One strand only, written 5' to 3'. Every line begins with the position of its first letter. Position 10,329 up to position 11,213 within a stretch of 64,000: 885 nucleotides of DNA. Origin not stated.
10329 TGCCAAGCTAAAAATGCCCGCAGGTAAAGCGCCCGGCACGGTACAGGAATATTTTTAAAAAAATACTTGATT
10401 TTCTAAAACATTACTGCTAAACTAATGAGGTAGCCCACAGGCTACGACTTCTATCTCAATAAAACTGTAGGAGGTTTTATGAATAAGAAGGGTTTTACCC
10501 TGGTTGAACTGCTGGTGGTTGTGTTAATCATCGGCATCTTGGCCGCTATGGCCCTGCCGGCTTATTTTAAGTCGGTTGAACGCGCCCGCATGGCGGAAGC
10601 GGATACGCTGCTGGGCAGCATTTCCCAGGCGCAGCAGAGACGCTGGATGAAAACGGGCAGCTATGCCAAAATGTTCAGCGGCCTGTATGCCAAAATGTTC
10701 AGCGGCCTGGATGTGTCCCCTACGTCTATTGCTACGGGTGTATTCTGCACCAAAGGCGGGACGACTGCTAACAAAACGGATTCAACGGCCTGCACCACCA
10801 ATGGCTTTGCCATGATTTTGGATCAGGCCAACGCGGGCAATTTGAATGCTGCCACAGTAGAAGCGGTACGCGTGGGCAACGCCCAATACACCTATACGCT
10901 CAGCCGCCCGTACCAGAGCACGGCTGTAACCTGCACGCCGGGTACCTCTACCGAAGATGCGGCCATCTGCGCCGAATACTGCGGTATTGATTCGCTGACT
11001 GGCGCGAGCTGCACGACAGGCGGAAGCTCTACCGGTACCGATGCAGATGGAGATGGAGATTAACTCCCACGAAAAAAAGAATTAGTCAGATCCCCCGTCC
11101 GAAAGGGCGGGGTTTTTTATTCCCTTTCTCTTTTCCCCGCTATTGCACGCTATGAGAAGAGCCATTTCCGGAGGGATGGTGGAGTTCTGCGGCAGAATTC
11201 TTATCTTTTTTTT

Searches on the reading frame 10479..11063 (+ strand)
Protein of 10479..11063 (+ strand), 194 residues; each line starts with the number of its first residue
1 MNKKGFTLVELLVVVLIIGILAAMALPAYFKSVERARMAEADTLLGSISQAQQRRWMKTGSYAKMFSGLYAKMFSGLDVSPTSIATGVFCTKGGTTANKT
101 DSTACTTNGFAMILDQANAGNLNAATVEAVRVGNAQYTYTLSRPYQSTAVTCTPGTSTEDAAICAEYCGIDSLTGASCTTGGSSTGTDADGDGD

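Call 14: search_protein_families(library=pfam, proteins=[window:10479-11063:+], max_evalue=0.01)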
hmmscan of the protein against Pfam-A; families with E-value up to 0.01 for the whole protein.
window:10479-11063:+ (194 aa): 2 families
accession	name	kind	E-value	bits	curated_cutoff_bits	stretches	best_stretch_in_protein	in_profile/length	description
PF07963.17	N_methyl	-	7.2e-09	35.3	21.2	1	2-26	3-27/27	Prokaryotic N-terminal methylation motif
PF16732.10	ComP_DUS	-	0.00057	21.1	27.3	0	27-70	1-37/87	Type IV minor pilin ComP, DNA uptake sequence receptor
